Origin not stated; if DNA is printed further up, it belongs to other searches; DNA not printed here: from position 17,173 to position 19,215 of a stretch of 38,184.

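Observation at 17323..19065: Fused GctAB-like CoA-transferase-fold protein lacks the catalytic glutamate: possible IpdAB-like ring-cleaving hydrolase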

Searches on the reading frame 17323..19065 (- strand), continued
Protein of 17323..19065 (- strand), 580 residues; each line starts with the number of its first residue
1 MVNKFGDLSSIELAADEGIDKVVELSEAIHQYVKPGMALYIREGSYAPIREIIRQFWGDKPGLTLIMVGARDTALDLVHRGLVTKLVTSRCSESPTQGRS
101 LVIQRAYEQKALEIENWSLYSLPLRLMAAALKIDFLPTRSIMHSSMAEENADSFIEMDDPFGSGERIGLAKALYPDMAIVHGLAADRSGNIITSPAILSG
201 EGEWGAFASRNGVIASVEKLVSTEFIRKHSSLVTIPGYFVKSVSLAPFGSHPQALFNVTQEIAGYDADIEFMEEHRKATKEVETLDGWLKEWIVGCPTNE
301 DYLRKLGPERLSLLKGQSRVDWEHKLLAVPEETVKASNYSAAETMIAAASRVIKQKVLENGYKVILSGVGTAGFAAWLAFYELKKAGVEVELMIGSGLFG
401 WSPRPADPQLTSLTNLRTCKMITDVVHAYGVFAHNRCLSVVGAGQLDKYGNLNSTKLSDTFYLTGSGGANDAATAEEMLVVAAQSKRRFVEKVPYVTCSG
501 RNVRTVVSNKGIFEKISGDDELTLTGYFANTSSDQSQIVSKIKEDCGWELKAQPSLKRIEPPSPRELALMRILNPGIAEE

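Call 58: search_protein_families(library=pfam, alignment_id=A2, max_evalue=0.00001)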
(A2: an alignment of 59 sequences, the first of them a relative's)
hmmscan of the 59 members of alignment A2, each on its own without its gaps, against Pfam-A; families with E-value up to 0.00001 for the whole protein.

A. member 1, L013:532-1053:+ (173 aa): 0 families

B. families by the number of members that match (of 59 scanned): 65 families (the first 25 are shown)
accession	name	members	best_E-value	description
PF02515.22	CoA_transf_3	8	7.2e-108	CoA-transferase family III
PF00378.25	ECH_1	3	3.5e-44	Enoyl-CoA hydratase/isomerase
PF16113.10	ECH_2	3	9e-30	Enoyl-CoA hydratase/isomerase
PF00171.27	Aldedh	2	2.6e-164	Aldehyde dehydrogenase family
PF00890.30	FAD_binding_2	2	2e-38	FAD binding domain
PF00664.28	ABC_membrane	2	9.6e-36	ABC transporter transmembrane region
PF00005.33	ABC_tran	2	1.1e-34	ABC transporter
PF07992.20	Pyr_redox_2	2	3.3e-29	Pyridine nucleotide-disulphide oxidoreductase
PF01144.29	CoA_trans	2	2.5e-23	Coenzyme A transferase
PF01266.30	DAO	2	4.1e-10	FAD dependent oxidoreductase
PF12831.13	FAD_oxidored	2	4.7e-09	FAD dependent oxidoreductase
PF03486.20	HI0933_like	2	4.1e-08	HI0933-like protein Rossmann domain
PF02901.20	PFL-like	1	6.4e-141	Pyruvate formate lyase-like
PF06368.17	Met_asp_mut_E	1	2.3e-126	Methylaspartate mutase E chain (MutE)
PF02569.21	Pantoate_ligase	1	1.1e-103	Pantoate-beta-alanine ligase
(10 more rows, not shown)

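Call 61: find_related_loci(query=window:17323-19065:-, collection=metagenome_contigs, flank=10000)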
Query window:17323-19065:- (580 aa) in metagenome_contigs; peptide patterns used: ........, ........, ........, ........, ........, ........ (x = any residue, [..] = any of these).
26 stretches matched a pattern; 8 encode a relative of the query (tblastn E <= 1e-3); 8 distinct loci.
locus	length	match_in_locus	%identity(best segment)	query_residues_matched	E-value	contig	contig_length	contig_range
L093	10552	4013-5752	98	1-580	0e+0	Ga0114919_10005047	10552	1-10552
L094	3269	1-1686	87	18-579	0e+0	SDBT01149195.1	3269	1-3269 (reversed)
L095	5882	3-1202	93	180-579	0e+0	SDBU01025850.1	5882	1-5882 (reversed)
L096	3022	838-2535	62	1-562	0e+0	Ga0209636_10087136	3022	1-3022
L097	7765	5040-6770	61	10-580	0e+0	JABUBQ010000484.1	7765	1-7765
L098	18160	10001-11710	58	11-574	0e+0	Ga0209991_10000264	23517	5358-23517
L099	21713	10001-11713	58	10-574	0e+0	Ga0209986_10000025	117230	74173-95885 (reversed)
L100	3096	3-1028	63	245-580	3e-147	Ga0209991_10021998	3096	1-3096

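Call 67: search_protein_families(library=ncbifam, proteins=[L099:11839-12999:+, L090:12245-13402:+, L099:14168-15400:+, L099:15393-16631:+], max_evalue=1e-10)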
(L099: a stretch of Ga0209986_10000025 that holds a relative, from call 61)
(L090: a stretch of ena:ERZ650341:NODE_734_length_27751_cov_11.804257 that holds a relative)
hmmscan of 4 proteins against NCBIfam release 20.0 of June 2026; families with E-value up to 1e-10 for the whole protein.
L099:11839-12999:+ (386 aa): 20 families
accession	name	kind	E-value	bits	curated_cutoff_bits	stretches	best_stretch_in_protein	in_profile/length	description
NF042972.1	AcrlCoAredClosAcrC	equivalog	3.5e-105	351.8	640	1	3-379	1-377/378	acryloyl-CoA reductase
NF042439.1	SulpropCoADesulf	equivalog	4.5e-99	331.7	600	1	16-385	2-377/379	3-sulfinopropanoyl-CoA desulfinase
NF045552.1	GlutCoADH_Des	equivalog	2.7e-82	277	470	1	3-383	1-384/387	glutaryl-CoA dehydrogenase Acd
NF058590.1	AcCoDHFadEBacil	equivalog_domain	4.3e-69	233.6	600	1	7-305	21-318/586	acyl-CoA dehydrogenase FadE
NF043006.1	CyhCrbnylCoADH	equivalog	2.5e-68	230.8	650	1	6-375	3-372/380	cyclohexane-1-carbonyl-CoA dehydrogenase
NF008997.0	PRK12341.1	equivalog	4.5e-63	213.6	537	1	3-368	1-366/382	acyl-CoA dehydrogenase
NF053553.1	prodigi_MBC_PigA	equivalog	2.1e-62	211.5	500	1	3-379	1-379/381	prodigiosin MBC biosynthesis dehydrogenase PigA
NF045652.1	ProlPCPDhRedW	equivalog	2.7e-62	210.8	650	1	10-375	3-370/376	L-prolyl-[peptidyl-carrier protein] dehydrogenase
TIGR03207.1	cyc_hxne_CoA_dh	equivalog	6.3e-57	193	575.35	1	7-374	1-367/372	cyclohexanecarboxyl-CoA dehydrogenase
NF002885.1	PRK03354.1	equivalog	4.7e-50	170.7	540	1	3-374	1-369/378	crotonobetainyl-CoA dehydrogenase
NF052270.1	Staph_DH_FadE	equivalog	1.4e-34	119.5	600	1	11-369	26-384/400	acyl-CoA dehydrogenase FadE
TIGR03203.1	pimD_small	equivalog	6.7e-31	107.7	652.7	1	4-354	1-352/378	pimeloyl-CoA dehydrogenase small subunit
NF007000.1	PRK09463.1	subfamily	3e-28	98.6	600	1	30-343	62-397/726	acyl-CoA dehydrogenase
NF009586.0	PRK13026.1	subfamily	5e-26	91.2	608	1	11-343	83-432/777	acyl-CoA dehydrogenase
TIGR03204.1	pimC_large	equivalog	1.5e-24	86.7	623.85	1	15-342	16-342/395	pimeloyl-CoA dehydrogenase large subunit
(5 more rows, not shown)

L090:12245-13402:+ (385 aa): 21 families
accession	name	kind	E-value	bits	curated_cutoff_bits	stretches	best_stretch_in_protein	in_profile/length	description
NF042972.1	AcrlCoAredClosAcrC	equivalog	3.8e-106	355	640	1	1-377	1-377/378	acryloyl-CoA reductase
NF042439.1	SulpropCoADesulf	equivalog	3.6e-100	335.4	600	1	16-385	4-379/379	3-sulfinopropanoyl-CoA desulfinase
NF045552.1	GlutCoADH_Des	equivalog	6.8e-82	275.7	470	1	1-381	1-384/387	glutaryl-CoA dehydrogenase Acd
NF043006.1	CyhCrbnylCoADH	equivalog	1.1e-72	245.1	650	1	5-373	4-372/380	cyclohexane-1-carbonyl-CoA dehydrogenase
NF058590.1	AcCoDHFadEBacil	equivalog_domain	5.5e-67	226.6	600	1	5-379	21-413/586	acyl-CoA dehydrogenase FadE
NF045652.1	ProlPCPDhRedW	equivalog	1.1e-64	218.6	650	1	8-373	3-370/376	L-prolyl-[peptidyl-carrier protein] dehydrogenase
NF053553.1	prodigi_MBC_PigA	equivalog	1.7e-62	211.8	500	1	1-378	1-380/381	prodigiosin MBC biosynthesis dehydrogenase PigA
NF008997.0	PRK12341.1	equivalog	1.3e-61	208.8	537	1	1-367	1-367/382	acyl-CoA dehydrogenase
TIGR03207.1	cyc_hxne_CoA_dh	equivalog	1.2e-56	192.1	575.35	1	5-372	1-367/372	cyclohexanecarboxyl-CoA dehydrogenase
NF002885.1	PRK03354.1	equivalog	8.6e-50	169.8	540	1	1-371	1-368/378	crotonobetainyl-CoA dehydrogenase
NF052270.1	Staph_DH_FadE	equivalog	9.3e-34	116.8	600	1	102-372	120-389/400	acyl-CoA dehydrogenase FadE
TIGR03203.1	pimD_small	equivalog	1.1e-28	100.4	652.7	1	2-352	1-352/378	pimeloyl-CoA dehydrogenase small subunit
NF007000.1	PRK09463.1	subfamily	4.2e-26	91.5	600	1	7-341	46-397/726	acyl-CoA dehydrogenase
TIGR03204.1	pimC_large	equivalog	3.7e-25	88.6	623.85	1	53-340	56-342/395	pimeloyl-CoA dehydrogenase large subunit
NF049984.1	Rv1679_FadE16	equivalog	4e-25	88.8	600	1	31-356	18-345/371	Rv1679 family acyl-CoA dehydrogenase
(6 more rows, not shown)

L099:14168-15400:+ (410 aa): 7 families
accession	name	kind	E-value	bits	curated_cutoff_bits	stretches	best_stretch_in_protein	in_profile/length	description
NF003809.0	PRK05398.1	subfamily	9.7e-54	182.5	442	2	2-202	5-203/416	formyl-CoA transferase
NF052585.1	SucGlutTfsCaiB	equivalog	8.2e-52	176.1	750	1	3-395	9-389/394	succinate--glutarate CoA-transferase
TIGR03253.1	oxalate_frc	equivalog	5.9e-51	173.5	504.2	2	2-202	4-202/416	formyl-CoA transferase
NF041294.1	Scnl_mescCoAtase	equivalog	1.2e-46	159.6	700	1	4-391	6-380/381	succinyl-CoA:mesaconate CoA-transferase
NF008511.0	PRK11430.1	equivalog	2.4e-35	122.4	522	1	14-228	23-233/381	CoA:oxalate CoA-transferase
NF002914.1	PRK03525.1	equivalog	7.5e-20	71.2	413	1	18-410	27-397/400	L-carnitine CoA-transferase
TIGR04253.1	mesacon_CoA_iso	equivalog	6.9e-14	51.6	725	1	17-410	19-400/403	2-methylfumaryl-CoA isomerase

L099:15393-16631:+ (412 aa): 7 families
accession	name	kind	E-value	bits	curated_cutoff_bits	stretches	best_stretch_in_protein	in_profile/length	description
NF052585.1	SucGlutTfsCaiB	equivalog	9.8e-63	212.1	750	1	10-394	5-388/394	succinate--glutarate CoA-transferase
NF003809.0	PRK05398.1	subfamily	6.9e-58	196.2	442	2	13-215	5-202/416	formyl-CoA transferase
TIGR03253.1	oxalate_frc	equivalog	7.5e-58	196.2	504.2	2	13-212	4-198/416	formyl-CoA transferase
NF041294.1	Scnl_mescCoAtase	equivalog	4.4e-53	180.8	700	1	16-389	7-378/381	succinyl-CoA:mesaconate CoA-transferase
NF008511.0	PRK11430.1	equivalog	3.6e-51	174.5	522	1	12-380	9-364/381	CoA:oxalate CoA-transferase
NF002914.1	PRK03525.1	equivalog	1.4e-24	86.7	413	1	12-410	9-396/400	L-carnitine CoA-transferase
TIGR04253.1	mesacon_CoA_iso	equivalog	8.6e-16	57.9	725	1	12-409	2-398/403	2-methylfumaryl-CoA isomerase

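Call 72: search_protein_families(library=pfam, alignment_id=A5, max_evalue=0.00001)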
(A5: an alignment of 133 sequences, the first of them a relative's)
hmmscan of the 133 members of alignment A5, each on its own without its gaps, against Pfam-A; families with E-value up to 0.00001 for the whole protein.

A. member 1, L011:674-1549:+ (291 aa): 4 families
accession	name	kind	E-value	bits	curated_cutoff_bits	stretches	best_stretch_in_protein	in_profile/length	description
PF10728.14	DUF2520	-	8e-36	123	25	1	136-263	2-124/125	Domain of unknown function (DUF2520)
PF10727.15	Rossmann-like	-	2.3e-15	57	23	1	3-118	13-131/131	Rossmann-like domain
PF03807.23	F420_oxidored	-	7.1e-11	43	21.6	1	7-94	2-91/94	NADP oxidoreductase coenzyme F420-dependent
PF03446.21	NAD_binding_2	-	2.1e-07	31.5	21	1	6-81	1-73/161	NAD binding domain of 6-phosphogluconate dehydrogenase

B. families by the number of members that match (of 133 scanned): 167 families (the first 25 are shown)
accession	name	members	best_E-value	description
PF00501.34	AMP-binding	8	4.8e-87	AMP-binding enzyme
PF00441.29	Acyl-CoA_dh_1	8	1.5e-50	Acyl-CoA dehydrogenase, C-terminal domain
PF02771.21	Acyl-CoA_dh_N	8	2.3e-32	Acyl-CoA dehydrogenase, N-terminal domain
PF02770.24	Acyl-CoA_dh_M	8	2.3e-27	Acyl-CoA dehydrogenase, middle domain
PF08028.16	Acyl-CoA_dh_2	8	1.1e-22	Acyl-CoA dehydrogenase, C-terminal domain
PF13561.12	adh_short_C2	6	1.8e-69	Enoyl-(Acyl carrier protein) reductase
PF00106.31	adh_short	6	6.8e-60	short chain dehydrogenase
PF13193.12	AMP-binding_C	5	4.8e-26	AMP-binding enzyme C-terminal domain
PF08659.16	KR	5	8.3e-17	KR domain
PF00378.25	ECH_1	4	3.5e-78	Enoyl-CoA hydratase/isomerase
PF16113.10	ECH_2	4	1.1e-40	Enoyl-CoA hydratase/isomerase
PF13304.12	AAA_21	4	8.4e-19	AAA domain, putative AbiEii toxin, Type IV TA system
PF13237.11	Fer4_10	4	1.3e-10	4Fe-4S dicluster domain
PF13336.12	AcetylCoA_hyd_C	3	1.3e-57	Acetyl-CoA hydrolase/transferase C-terminal domain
PF04909.20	Amidohydro_2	3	3.8e-52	Amidohydrolase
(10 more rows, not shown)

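Call 82: search_protein_families(library=pfam, proteins=[L013:1521-2303:+, L013:2503-3354:+, L013:3477-4310:+, L013:4556-5404:+, L013:7482-8720:+, L013:8832-10058:+, L013:10251-11432:+, L013:11944-13269:-, L013:12985-14757:+, L021:278-1522:+], max_evalue=0.00001)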
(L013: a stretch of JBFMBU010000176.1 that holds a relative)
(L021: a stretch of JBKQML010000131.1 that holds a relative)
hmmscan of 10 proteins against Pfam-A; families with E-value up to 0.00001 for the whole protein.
L013:1521-2303:+ (260 aa): 1 family
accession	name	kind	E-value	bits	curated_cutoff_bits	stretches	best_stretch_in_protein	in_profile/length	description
PF01614.24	IclR_C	-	4e-30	105.1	24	1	77-249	2-173/174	Bacterial transcriptional regulator IclR C-terminal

L013:2503-3354:+ (283 aa): 2 families
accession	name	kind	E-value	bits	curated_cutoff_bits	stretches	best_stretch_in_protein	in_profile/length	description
PF00378.25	ECH_1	-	2.2e-37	129.2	27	1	11-204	2-188/251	Enoyl-CoA hydratase/isomerase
PF16113.10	ECH_2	-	9.6e-22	78.4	27.2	1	16-198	2-180/335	Enoyl-CoA hydratase/isomerase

L013:3477-4310:+ (277 aa): 2 families
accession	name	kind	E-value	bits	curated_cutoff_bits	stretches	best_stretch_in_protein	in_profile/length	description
PF00378.25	ECH_1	-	3e-34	118.9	27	1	10-228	2-212/251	Enoyl-CoA hydratase/isomerase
PF16113.10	ECH_2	-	6.4e-16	59.2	27.2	1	15-142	2-120/335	Enoyl-CoA hydratase/isomerase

L013:4556-5404:+ (282 aa): 2 families
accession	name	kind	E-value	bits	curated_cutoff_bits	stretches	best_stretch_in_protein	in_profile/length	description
PF00378.25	ECH_1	-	3.5e-44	151.5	27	1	9-261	1-244/251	Enoyl-CoA hydratase/isomerase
PF16113.10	ECH_2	-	9e-30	104.7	27.2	1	15-204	2-187/335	Enoyl-CoA hydratase/isomerase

L013:7482-8720:+ (412 aa): 1 family
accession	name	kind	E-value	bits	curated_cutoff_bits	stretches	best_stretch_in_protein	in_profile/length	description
PF02515.22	CoA_transf_3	-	1.6e-88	297.7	23.3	1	12-388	1-366/366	CoA-transferase family III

L013:8832-10058:+ (408 aa): 1 family
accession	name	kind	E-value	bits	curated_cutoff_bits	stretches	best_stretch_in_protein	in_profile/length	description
PF02515.22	CoA_transf_3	-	2.5e-105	353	23.3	1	8-379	1-366/366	CoA-transferase family III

L013:10251-11432:+ (393 aa): 1 family
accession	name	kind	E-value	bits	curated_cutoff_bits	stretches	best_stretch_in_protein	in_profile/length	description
PF02515.22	CoA_transf_3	-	7.7e-101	338.3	23.3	1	5-369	1-366/366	CoA-transferase family III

L013:11944-13269:- (441 aa): 0 families

L013:12985-14757:+ (590 aa): 1 family
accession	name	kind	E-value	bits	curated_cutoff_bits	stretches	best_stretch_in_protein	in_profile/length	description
PF01144.29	CoA_trans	-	2.5e-23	83.1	23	1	27-247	3-215/217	Coenzyme A transferase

L021:278-1522:+ (414 aa): 1 family
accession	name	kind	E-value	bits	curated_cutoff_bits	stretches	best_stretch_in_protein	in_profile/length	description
PF02515.22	CoA_transf_3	-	2.4e-100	336.6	23.3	1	18-390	2-366/366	CoA-transferase family III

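Call 85: list_cluster_members(proteins=[window:17323-19065:-, window:648-2096:-, window:13820-15859:-, P0009, P0022])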
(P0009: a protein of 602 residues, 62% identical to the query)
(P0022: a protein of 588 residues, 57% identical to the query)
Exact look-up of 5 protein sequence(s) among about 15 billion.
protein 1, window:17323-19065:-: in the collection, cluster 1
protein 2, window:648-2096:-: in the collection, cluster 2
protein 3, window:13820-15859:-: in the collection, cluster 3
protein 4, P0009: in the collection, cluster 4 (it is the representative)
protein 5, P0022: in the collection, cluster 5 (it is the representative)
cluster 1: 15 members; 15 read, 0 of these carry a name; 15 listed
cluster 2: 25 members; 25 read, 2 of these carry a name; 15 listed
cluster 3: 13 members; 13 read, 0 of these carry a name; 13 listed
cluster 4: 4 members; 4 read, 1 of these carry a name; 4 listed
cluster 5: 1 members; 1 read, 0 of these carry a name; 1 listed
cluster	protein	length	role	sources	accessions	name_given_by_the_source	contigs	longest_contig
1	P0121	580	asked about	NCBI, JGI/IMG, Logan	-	-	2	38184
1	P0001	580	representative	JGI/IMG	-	-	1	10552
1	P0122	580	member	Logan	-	-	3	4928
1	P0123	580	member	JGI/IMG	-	-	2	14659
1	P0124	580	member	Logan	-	-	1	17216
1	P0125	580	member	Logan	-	-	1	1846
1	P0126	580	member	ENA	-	-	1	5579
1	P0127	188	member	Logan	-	-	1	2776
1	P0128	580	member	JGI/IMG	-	-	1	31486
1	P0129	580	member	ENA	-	-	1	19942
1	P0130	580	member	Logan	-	-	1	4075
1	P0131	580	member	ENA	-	-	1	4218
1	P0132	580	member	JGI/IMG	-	-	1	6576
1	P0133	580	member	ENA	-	-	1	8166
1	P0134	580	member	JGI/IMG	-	-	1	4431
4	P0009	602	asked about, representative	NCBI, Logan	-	-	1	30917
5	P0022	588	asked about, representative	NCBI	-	-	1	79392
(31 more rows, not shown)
